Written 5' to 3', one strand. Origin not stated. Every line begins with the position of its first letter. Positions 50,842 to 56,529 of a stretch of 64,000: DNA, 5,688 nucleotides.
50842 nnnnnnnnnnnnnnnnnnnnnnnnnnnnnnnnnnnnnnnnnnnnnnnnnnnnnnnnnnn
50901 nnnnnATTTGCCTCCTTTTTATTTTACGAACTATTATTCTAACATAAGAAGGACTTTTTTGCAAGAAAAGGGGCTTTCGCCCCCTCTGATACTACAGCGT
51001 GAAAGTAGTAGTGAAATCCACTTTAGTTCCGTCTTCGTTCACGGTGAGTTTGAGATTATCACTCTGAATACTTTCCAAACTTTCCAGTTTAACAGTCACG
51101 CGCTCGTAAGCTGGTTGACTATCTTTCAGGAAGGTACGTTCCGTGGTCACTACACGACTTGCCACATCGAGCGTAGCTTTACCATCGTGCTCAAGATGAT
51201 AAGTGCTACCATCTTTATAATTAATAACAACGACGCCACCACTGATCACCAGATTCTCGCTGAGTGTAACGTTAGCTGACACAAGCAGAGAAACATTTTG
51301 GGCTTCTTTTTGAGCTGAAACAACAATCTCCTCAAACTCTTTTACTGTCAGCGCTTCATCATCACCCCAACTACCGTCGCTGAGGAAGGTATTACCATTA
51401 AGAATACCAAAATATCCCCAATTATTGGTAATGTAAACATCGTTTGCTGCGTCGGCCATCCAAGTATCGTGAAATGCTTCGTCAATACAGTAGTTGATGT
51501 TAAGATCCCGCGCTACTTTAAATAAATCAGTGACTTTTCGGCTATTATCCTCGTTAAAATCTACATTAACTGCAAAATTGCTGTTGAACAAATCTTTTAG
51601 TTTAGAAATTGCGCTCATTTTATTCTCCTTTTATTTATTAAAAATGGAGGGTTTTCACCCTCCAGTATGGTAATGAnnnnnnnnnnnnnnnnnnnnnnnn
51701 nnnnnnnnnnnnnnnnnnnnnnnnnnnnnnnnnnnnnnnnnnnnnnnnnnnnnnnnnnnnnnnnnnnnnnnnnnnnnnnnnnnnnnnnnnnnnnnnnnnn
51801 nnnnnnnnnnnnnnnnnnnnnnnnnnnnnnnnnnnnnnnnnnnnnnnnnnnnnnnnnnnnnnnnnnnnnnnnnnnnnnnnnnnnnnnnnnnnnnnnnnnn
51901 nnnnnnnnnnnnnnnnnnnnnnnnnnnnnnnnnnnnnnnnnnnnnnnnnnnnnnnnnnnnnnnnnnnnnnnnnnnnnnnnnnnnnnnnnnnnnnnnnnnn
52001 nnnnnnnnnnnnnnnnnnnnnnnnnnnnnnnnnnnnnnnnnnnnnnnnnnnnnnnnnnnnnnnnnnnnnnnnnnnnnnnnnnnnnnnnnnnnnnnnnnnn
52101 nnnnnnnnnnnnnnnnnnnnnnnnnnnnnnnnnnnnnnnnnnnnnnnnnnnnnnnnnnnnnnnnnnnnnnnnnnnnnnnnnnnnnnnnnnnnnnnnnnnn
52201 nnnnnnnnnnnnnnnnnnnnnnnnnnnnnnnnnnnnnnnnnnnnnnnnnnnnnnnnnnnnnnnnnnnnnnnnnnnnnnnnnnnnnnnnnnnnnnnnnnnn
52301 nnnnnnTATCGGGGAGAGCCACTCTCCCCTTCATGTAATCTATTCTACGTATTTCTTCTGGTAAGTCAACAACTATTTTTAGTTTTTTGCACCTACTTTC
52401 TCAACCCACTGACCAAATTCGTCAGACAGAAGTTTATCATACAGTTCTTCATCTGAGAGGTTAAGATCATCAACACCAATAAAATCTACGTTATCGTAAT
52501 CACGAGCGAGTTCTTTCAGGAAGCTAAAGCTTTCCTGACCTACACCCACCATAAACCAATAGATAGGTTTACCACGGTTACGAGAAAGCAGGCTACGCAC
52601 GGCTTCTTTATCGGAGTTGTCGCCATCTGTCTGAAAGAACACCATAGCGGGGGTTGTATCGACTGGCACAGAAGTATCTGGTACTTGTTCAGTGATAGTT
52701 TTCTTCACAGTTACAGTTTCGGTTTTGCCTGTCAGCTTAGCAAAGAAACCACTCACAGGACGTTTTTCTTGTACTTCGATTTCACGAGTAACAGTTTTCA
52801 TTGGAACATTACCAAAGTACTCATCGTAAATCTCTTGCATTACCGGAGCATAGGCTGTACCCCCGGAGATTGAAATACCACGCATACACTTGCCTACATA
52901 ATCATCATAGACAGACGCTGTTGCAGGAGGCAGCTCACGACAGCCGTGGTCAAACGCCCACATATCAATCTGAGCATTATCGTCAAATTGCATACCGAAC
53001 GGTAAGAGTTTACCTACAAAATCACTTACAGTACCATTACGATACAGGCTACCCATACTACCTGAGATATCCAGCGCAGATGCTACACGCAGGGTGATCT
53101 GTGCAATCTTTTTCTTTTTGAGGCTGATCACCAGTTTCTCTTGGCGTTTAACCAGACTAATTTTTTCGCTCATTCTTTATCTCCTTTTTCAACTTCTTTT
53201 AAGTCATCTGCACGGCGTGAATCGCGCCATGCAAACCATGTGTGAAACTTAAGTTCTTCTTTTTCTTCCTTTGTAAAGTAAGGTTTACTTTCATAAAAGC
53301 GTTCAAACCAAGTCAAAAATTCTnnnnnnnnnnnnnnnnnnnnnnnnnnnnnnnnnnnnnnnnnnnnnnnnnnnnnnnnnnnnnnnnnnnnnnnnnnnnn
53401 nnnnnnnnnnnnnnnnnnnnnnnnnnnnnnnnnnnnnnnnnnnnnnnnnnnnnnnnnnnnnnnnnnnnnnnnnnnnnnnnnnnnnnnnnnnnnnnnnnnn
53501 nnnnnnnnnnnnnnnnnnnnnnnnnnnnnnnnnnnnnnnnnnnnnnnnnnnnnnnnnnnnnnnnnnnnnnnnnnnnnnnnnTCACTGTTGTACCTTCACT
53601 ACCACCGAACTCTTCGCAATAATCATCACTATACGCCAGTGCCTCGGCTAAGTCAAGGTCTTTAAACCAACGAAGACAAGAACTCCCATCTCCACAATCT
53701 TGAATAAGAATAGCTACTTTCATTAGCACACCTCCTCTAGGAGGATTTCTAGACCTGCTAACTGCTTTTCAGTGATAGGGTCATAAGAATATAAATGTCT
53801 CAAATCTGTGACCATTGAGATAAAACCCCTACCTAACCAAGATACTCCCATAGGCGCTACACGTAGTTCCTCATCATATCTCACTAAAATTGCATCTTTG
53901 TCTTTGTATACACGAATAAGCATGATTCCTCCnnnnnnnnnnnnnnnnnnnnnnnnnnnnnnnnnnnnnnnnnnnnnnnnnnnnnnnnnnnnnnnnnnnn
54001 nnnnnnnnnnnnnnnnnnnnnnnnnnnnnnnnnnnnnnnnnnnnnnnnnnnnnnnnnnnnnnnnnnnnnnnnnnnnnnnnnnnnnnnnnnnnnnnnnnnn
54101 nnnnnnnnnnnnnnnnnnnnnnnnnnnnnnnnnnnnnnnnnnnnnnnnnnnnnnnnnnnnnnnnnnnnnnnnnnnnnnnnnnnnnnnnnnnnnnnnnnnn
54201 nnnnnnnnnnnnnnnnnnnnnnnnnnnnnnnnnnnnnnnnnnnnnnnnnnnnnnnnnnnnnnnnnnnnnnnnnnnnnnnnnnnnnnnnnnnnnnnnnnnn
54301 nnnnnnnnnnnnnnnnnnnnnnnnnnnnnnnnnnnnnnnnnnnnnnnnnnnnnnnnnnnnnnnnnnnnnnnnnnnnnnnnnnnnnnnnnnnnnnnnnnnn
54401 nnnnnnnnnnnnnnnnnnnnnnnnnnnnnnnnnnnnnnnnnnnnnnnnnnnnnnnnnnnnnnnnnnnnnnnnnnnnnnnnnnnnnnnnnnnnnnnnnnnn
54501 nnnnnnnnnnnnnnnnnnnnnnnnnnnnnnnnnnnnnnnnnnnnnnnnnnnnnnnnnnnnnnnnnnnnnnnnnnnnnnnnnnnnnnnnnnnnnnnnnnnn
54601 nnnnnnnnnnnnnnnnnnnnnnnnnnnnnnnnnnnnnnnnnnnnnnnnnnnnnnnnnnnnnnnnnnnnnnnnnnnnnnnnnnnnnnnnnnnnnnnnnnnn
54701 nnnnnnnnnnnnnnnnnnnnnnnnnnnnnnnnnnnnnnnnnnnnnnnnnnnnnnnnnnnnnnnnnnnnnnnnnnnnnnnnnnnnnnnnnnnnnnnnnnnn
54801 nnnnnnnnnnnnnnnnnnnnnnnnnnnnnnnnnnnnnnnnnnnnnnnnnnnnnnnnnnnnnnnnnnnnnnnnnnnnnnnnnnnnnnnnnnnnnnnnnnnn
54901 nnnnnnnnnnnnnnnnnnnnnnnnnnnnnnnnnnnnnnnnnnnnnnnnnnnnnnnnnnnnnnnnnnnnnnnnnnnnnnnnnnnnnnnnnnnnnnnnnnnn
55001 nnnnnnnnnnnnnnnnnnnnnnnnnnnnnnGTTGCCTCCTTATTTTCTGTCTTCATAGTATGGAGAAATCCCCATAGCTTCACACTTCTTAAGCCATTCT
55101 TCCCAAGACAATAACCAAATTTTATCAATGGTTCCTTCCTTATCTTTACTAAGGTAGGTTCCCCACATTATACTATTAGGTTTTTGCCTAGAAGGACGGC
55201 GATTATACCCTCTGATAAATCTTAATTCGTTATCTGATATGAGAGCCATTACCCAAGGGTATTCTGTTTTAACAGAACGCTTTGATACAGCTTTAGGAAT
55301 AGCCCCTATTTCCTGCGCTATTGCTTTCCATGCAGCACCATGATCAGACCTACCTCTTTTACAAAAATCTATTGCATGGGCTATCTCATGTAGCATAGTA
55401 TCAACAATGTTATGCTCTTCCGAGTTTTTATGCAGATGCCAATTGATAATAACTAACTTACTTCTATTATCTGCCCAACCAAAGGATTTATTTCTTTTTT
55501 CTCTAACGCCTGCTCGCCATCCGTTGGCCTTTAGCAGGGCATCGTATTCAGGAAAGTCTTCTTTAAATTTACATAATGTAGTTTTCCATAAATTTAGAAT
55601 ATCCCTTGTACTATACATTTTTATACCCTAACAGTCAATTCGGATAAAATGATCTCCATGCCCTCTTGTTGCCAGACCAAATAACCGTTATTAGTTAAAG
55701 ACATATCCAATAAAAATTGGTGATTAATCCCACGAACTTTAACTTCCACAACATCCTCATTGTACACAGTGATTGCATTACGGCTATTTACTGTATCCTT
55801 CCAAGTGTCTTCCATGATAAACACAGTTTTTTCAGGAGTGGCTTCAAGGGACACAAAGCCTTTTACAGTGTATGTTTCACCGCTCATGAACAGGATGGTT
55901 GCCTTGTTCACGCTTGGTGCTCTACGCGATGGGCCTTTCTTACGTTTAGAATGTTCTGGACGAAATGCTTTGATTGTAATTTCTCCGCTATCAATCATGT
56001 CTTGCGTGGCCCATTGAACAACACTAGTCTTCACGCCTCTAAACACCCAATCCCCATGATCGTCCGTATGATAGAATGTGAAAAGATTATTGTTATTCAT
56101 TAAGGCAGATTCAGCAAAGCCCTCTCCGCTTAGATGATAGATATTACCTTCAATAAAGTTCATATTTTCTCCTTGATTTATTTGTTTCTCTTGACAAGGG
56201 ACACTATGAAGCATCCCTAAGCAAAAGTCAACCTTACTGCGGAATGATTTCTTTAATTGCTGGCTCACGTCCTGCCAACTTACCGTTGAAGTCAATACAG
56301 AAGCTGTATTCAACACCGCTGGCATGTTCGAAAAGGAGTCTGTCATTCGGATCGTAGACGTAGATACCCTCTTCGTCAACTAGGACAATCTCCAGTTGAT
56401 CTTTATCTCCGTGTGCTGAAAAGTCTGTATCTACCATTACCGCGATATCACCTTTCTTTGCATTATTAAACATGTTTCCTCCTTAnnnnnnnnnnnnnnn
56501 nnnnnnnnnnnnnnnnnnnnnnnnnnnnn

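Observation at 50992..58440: Phage-encoded homologues of the bacterial Ter/TelA membrane stress-response complex (TerD, TerD-N + vWA, TelA-like, TerC)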

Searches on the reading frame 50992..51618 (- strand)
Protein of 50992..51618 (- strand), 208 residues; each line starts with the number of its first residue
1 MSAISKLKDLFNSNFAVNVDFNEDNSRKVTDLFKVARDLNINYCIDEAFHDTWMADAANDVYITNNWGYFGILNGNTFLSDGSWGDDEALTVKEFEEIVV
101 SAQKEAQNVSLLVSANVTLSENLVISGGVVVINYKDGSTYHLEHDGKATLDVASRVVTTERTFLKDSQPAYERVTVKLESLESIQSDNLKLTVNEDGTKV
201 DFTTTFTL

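Call 3: search_protein_families(library=pfam, proteins=[window:50992-51618:-], max_evalue=0.01)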
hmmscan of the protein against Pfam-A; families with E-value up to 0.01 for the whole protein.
window:50992-51618:- (208 aa): 0 families

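Call 7: search_protein_families(library=ncbifam, proteins=[window:50992-51618:-], max_evalue=0.01)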
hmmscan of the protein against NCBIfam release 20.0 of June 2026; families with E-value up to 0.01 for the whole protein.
window:50992-51618:- (208 aa): 0 families

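Call 8: search_protein_families(library=phrogs, proteins=[window:50992-51618:-], max_evalue=0.001)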
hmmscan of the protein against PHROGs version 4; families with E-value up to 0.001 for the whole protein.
window:50992-51618:- (208 aa): 1 family
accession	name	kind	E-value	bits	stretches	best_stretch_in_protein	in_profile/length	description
phrog_22473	-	unknown function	4.9e-27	95.7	1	10-198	11-191/200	-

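Call 9: search_protein_families(library=padloc, proteins=[window:50992-51618:-], max_evalue=0.01)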
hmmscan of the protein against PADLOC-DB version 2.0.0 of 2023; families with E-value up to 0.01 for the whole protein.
window:50992-51618:- (208 aa): 0 families

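Call 85: find_homologous_proteins(query=window:50992-51618:-, max_evalue=0.001)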
Query window:50992-51618:- (208 aa): 39 proteins with E <= 0.001 among 190 candidates.
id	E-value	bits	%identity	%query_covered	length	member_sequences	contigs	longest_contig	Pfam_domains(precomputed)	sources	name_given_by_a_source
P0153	2.4e-119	414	92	100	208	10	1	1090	-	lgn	-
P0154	2.2e-112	391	88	100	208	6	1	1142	-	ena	-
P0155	2.1e-109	382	86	100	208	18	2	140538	-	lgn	-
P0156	5.5e-107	374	85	100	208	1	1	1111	-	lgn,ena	-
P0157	8.1e-107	373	83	100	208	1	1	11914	-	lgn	-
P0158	8.7e-106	370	83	100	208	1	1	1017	-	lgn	-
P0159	9.7e-106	370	84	100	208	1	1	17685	-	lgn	-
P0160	1.1e-105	370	84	100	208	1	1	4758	-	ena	-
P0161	1.7e-105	369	83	100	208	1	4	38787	-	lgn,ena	-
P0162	3.4e-105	368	83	100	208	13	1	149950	-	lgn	-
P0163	5.7e-98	344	79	100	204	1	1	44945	-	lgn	-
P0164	1.3e-97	343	79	100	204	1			-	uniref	uniref:Uncharacterized protein n=1 Tax=Klebsiella phage FKP3 TaxID=3231233 RepID=A0AAU8HZY9_9CAUD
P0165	5.3e-96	338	77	100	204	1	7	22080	-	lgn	-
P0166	1.4e-95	337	78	100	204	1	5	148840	-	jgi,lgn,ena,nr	jgi:hypothetical protein|nr:MAG TPA: hypothetical protein [Caudoviricetes sp.]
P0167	5.2e-94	331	74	100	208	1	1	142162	-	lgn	-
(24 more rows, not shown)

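Call 90: predict_structure(alignment_id=A6)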
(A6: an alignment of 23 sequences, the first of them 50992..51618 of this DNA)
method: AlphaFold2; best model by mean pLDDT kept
length: 208 residues; sequences in the alignment: 23
mean_pLDDT: 85.2   pTM: 0.53
mean pLDDT of the five models: 85.2, 84.6, 84.6, 82.3, 81.1
residues with pLDDT >= 90: 107; 70-90: 81; 50-70: 9; < 50: 11
segments of 3 or more residues with pLDDT < 50: 110-117, 206-208
pLDDT, mean of each block of 10 residues (from residue 1): 92 94 95 93 95 93 93 95 80 95 74 43 78 92 83 86 84 89 87 80 62
secondary structure, 60 per line:
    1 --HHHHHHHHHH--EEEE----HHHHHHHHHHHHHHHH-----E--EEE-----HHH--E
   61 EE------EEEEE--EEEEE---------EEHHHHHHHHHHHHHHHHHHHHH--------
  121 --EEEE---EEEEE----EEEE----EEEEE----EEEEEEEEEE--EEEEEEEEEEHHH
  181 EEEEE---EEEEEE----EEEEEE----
elements in order: H3-12 E15-18 H23-38 E47-49 E60-62 E69-73 E76-80 H92-112 E123-126 E130-134 E139-142 E147-151 E156-165 E168-177 E181-185 E189-194 E199-204

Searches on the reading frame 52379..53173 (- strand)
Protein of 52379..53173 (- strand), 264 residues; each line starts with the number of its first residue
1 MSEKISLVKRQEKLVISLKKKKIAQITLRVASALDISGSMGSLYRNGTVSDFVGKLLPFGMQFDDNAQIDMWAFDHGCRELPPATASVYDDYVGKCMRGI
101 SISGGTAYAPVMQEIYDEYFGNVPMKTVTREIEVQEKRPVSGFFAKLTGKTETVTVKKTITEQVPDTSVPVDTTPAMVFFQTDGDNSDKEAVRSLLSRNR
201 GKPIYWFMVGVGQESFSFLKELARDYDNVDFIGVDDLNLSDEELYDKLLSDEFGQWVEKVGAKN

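Call 3: search_protein_families(library=pfam, proteins=[window:52379-53173:-], max_evalue=0.01)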
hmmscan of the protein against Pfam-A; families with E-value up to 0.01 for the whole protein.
window:52379-53173:- (264 aa): 2 families
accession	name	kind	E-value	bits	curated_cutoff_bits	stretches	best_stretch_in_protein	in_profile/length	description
PF10138.15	vWA-TerF-like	-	1.3e-41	143.4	29.4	2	150-261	79-195/200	vWA found in TerF C terminus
PF09610.15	Myco_arth_vir_N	-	0.0011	19.6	22.4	1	18-42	4-28/32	Mycoplasma virulence signal region (Myco_arth_vir_N)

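Call 7: search_protein_families(library=ncbifam, proteins=[window:52379-53173:-], max_evalue=0.01)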
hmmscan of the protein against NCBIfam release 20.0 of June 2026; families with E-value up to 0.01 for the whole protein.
window:52379-53173:- (264 aa): 1 family
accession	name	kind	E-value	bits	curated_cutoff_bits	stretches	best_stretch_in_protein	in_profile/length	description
TIGR02184.2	Myco_arth_vir_N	domain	0.00044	20.2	25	1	17-42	3-28/33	MspA/MspB/MIB-like signal-anchor domain-contatining protein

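Call 8: search_protein_families(library=phrogs, proteins=[window:52379-53173:-], max_evalue=0.001)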
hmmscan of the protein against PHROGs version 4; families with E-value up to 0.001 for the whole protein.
window:52379-53173:- (264 aa): 1 family
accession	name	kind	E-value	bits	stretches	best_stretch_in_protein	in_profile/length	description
phrog_5359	-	unknown function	3.3e-87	292.8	1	1-263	1-228/229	-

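Call 9: search_protein_families(library=padloc, proteins=[window:52379-53173:-], max_evalue=0.01)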
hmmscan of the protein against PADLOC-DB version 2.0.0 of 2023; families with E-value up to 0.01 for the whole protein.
window:52379-53173:- (264 aa): 0 families

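Call 31: search_solved_structures(query=window:52379-53173:-, max_evalue=0.1, show_alignments=1)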
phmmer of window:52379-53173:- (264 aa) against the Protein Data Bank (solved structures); distinct sequences matched with E-value up to 0.1: 2.
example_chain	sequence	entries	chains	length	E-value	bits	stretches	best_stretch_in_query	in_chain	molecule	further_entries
6si6_A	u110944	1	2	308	0.026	17.1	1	29-170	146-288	Structural polyprotein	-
6shw_A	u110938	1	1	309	0.026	17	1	29-170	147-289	Structural polyprotein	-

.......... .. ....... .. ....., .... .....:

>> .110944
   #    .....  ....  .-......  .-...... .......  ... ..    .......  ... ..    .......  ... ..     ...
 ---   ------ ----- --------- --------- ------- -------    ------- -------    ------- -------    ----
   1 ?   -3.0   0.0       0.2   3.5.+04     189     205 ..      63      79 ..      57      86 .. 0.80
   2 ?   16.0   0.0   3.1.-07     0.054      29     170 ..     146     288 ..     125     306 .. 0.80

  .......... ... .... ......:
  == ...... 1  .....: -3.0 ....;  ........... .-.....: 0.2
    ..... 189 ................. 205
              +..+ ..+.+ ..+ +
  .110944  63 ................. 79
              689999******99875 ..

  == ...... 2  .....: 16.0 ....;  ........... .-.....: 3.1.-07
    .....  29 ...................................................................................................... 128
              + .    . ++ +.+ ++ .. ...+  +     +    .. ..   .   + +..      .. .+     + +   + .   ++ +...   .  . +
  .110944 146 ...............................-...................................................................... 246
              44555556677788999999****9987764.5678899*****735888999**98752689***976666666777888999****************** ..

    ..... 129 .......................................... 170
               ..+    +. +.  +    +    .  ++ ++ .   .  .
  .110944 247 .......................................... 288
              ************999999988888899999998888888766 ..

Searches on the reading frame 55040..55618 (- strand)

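Call 3: search_protein_families(library=pfam, proteins=[window:55040-55618:-], max_evalue=0.01)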
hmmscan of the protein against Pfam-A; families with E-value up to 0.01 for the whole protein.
window:55040-55618:- (192 aa): 1 family
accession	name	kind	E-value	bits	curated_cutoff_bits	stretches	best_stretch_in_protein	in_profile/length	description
PF10263.15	SprT-like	-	1e-11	45.1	25.6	1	33-108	20-99/108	SprT-like family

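Call 7: search_protein_families(library=ncbifam, proteins=[window:55040-55618:-], max_evalue=0.01)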
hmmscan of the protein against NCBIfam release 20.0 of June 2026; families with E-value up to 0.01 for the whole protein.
window:55040-55618:- (192 aa): 1 family
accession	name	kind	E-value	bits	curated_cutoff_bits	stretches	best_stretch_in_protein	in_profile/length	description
NF003421.0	PRK04860.1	equivalog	7.7e-06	25.5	175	1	41-109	42-111/170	SprT family zinc-dependent metalloprotease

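Call 8: search_protein_families(library=phrogs, proteins=[window:55040-55618:-], max_evalue=0.001)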
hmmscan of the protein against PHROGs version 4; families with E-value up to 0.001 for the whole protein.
window:55040-55618:- (192 aa): 8 families
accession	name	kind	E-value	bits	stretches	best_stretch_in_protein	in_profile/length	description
phrog_6445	-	unknown function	3.1e-24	86.9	1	11-176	13-176/180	-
phrog_3768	-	unknown function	2.6e-16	61.2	1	29-166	35-176/216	-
phrog_10756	-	unknown function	2.7e-10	41.4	1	41-109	49-119/262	-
phrog_24857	-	unknown function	7.1e-09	36.9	1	44-107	40-102/171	-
phrog_6361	-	unknown function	7e-08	33.4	1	48-119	60-130/203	-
phrog_1006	-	unknown function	1.3e-06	29.3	1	33-125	30-119/155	-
phrog_10840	-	unknown function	7.9e-06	26.9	1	40-113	48-118/223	-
phrog_16003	-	unknown function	0.00041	21.7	1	40-92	54-104/158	-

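Call 9: search_protein_families(library=padloc, proteins=[window:55040-55618:-], max_evalue=0.01)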
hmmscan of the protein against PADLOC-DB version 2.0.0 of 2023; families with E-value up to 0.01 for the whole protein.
window:55040-55618:- (192 aa): 0 families

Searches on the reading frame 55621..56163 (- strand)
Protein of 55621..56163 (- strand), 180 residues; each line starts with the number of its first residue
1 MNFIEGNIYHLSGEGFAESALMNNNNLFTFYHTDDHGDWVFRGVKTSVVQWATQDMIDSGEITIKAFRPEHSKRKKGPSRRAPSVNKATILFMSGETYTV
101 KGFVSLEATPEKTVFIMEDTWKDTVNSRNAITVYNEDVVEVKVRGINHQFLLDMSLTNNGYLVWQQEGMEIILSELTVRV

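Call 37: search_protein_families(library=pfam, proteins=[window:55621-56163:-], max_evalue=0.05)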
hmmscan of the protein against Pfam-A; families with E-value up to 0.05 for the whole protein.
window:55621-56163:- (180 aa): 0 families

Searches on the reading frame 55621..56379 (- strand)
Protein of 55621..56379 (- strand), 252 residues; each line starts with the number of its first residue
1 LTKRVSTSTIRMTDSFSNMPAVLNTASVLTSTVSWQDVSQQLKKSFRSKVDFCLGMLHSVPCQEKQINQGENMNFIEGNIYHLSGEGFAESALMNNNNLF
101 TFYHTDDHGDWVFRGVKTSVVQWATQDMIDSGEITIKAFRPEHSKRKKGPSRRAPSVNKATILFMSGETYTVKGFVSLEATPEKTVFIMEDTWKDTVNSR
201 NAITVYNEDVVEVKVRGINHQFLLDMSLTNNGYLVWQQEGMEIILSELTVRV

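Call 3: search_protein_families(library=pfam, proteins=[window:55621-56379:-], max_evalue=0.01)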
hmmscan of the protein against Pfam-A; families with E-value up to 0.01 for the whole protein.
window:55621-56379:- (252 aa): 0 families

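Call 7: search_protein_families(library=ncbifam, proteins=[window:55621-56379:-], max_evalue=0.01)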
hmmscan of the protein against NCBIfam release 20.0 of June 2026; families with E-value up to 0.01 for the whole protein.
window:55621-56379:- (252 aa): 0 families

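Call 8: search_protein_families(library=phrogs, proteins=[window:55621-56379:-], max_evalue=0.001)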
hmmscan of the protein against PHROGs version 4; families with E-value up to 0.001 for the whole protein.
window:55621-56379:- (252 aa): 2 families
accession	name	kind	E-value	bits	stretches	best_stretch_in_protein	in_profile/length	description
phrog_27504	-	unknown function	4.4e-16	60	1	140-243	168-274/283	-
phrog_27550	-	unknown function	2.6e-09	38.1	1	140-224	85-171/197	-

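Call 9: search_protein_families(library=padloc, proteins=[window:55621-56379:-], max_evalue=0.01)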
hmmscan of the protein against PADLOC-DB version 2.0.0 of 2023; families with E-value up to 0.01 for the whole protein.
window:55621-56379:- (252 aa): 0 families
